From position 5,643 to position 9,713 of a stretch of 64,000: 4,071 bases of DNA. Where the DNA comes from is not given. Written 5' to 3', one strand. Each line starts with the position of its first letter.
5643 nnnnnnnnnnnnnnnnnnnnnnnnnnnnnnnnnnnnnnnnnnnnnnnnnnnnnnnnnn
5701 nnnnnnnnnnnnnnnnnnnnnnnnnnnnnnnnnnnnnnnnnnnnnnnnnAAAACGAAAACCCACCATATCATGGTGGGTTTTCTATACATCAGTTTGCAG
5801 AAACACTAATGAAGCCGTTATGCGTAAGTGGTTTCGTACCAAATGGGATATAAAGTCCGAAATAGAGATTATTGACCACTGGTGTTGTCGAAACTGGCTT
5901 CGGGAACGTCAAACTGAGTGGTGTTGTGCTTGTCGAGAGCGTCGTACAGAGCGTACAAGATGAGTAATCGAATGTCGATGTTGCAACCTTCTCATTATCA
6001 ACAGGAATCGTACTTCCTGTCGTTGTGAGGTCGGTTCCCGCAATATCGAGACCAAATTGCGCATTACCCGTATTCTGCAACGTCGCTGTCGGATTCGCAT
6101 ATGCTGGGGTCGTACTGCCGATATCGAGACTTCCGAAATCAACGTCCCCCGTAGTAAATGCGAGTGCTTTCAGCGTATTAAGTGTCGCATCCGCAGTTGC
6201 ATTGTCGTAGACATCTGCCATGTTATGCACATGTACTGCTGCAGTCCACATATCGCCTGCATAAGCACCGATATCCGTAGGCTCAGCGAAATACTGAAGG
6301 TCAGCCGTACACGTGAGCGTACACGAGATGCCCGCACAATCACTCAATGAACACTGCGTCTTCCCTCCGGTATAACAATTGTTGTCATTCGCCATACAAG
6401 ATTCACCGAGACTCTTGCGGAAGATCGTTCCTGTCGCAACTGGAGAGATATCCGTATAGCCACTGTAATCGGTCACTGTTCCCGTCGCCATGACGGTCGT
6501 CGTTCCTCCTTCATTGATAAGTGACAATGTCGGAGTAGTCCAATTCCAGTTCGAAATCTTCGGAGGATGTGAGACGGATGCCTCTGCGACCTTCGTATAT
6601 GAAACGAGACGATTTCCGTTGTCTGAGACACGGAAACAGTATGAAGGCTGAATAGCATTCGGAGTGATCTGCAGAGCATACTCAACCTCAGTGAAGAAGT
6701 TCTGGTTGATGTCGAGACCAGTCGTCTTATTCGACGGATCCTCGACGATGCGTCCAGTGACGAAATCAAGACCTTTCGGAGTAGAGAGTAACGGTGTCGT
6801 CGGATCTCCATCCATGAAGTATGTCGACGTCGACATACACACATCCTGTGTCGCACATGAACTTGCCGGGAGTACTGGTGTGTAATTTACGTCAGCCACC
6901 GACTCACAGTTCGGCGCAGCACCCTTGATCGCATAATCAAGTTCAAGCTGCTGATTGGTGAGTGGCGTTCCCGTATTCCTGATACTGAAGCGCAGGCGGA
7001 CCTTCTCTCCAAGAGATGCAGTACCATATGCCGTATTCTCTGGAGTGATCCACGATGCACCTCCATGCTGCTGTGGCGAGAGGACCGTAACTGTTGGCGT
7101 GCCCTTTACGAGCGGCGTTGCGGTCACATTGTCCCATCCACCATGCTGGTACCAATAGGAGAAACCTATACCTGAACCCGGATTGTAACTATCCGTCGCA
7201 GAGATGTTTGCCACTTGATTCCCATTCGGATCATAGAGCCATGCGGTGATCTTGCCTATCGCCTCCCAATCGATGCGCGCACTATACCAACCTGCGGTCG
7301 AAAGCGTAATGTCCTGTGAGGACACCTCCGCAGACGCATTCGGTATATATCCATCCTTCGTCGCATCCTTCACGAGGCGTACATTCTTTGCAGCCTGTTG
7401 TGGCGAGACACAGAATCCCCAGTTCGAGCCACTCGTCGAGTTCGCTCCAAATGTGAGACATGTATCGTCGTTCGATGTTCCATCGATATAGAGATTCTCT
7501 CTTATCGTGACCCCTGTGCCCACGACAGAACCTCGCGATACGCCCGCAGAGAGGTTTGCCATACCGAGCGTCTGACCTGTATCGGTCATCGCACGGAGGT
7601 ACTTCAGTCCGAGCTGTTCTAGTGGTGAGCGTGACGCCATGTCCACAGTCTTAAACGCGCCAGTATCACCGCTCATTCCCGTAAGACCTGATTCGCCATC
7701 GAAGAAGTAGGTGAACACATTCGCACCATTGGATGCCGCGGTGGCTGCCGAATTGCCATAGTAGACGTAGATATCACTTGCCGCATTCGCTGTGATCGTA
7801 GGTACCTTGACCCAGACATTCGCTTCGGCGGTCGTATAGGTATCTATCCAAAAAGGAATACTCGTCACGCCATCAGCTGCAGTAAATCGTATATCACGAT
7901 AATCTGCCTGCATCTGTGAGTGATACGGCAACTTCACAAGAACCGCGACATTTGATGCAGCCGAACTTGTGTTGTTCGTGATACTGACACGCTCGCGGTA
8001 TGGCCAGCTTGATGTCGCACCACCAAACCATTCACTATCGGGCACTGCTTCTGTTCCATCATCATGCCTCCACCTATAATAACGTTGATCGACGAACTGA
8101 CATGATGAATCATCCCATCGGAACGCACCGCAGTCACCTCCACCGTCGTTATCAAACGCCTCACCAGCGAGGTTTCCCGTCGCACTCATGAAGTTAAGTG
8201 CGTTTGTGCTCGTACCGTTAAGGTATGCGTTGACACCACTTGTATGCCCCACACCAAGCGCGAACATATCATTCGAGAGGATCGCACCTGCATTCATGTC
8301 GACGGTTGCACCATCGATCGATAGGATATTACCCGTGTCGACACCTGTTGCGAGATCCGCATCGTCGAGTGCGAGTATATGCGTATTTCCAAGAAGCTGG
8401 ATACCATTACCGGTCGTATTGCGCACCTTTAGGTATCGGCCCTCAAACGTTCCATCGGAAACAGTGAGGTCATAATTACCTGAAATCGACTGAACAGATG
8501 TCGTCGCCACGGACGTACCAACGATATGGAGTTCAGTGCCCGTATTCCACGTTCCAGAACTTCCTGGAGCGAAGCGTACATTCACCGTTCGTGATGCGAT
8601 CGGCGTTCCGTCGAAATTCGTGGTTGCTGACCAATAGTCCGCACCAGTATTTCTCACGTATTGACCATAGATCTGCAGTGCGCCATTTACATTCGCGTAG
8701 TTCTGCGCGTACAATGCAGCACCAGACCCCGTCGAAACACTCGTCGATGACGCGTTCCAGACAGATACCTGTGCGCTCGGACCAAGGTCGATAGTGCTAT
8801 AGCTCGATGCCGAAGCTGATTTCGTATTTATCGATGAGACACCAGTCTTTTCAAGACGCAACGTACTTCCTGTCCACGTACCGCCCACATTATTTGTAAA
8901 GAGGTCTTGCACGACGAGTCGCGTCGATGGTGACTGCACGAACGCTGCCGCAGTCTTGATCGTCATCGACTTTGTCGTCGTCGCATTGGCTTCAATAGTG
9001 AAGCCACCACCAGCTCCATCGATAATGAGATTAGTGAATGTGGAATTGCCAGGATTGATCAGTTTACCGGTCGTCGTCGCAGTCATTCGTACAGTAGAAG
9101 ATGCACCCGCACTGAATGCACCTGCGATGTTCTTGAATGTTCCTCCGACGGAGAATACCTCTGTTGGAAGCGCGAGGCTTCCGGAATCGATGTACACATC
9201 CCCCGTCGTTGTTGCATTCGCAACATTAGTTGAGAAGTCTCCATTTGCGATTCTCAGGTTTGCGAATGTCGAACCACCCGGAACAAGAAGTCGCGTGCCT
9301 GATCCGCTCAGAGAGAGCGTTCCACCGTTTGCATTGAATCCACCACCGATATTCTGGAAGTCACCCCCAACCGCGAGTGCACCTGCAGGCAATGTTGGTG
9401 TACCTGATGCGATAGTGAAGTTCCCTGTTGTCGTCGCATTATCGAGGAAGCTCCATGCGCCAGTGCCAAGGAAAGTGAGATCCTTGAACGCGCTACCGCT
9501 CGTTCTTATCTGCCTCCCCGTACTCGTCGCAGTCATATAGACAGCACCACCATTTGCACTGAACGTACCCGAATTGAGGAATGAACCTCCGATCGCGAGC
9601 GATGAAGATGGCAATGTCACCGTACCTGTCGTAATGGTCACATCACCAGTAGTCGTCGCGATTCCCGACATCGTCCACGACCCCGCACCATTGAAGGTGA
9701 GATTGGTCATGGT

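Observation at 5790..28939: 18.9 kb single gene for a 6,297-aa surface protein, in a co-oriented cluster with dockerin, Hsp20 and cohesin-like genes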

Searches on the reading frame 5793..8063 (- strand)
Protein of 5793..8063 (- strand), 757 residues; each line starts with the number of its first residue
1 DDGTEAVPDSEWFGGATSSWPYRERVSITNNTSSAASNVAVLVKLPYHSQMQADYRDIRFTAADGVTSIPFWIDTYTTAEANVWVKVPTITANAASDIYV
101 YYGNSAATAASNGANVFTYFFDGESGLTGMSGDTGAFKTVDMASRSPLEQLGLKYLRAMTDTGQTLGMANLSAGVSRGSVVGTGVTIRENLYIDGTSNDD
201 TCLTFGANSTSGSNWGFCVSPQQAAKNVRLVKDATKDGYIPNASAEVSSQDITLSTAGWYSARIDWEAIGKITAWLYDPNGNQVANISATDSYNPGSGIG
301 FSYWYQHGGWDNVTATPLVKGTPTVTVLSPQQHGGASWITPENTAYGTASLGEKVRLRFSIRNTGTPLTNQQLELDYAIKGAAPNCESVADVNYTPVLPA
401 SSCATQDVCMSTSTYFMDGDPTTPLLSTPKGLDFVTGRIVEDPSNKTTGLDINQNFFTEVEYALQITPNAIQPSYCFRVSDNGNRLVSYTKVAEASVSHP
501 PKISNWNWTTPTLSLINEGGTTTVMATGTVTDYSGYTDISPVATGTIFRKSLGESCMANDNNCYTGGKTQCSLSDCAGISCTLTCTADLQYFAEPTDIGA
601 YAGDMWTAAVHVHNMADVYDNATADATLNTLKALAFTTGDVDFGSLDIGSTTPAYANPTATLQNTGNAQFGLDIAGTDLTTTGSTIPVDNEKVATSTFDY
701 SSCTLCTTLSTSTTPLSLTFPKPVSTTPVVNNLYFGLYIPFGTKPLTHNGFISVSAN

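Call 84: search_protein_families(library=pfam, proteins=[window:5793-7646:-], max_evalue=1)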
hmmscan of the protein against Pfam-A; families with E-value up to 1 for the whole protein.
window:5793-7646:- (618 aa): 1 family
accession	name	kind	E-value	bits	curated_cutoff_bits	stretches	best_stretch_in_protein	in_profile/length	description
PF22237.3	SO2946-like_C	-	2.7e-05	24.7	27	1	93-151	73-132/163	SO2946-like, C-terminal domain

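Call 86: search_protein_families(library=phrogs, proteins=[window:5793-8063:-], max_evalue=0.1)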
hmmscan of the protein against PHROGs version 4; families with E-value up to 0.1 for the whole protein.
window:5793-8063:- (757 aa): 0 families

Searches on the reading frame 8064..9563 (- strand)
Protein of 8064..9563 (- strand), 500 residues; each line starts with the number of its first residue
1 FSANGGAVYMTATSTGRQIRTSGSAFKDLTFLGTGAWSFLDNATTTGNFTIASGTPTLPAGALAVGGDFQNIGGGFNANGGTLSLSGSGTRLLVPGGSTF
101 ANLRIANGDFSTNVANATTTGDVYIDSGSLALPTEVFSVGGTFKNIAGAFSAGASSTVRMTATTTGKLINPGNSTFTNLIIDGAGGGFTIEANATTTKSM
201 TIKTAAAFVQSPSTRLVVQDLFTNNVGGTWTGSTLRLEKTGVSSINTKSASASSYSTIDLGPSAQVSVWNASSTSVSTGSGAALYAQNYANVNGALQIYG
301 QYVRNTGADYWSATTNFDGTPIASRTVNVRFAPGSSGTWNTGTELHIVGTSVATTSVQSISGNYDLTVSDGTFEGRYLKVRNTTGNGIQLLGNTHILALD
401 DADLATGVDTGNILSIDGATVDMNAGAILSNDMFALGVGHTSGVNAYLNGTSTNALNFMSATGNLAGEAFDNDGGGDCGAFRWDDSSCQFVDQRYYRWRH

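Call 84: search_protein_families(library=pfam, proteins=[window:8064-9563:-], max_evalue=1)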
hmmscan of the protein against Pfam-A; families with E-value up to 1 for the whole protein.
window:8064-9563:- (500 aa): 1 family
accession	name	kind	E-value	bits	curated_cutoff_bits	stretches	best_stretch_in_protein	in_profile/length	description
PF00791.26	ZU5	-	0.035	14.8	21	1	76-104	5-33/97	ZU5 domain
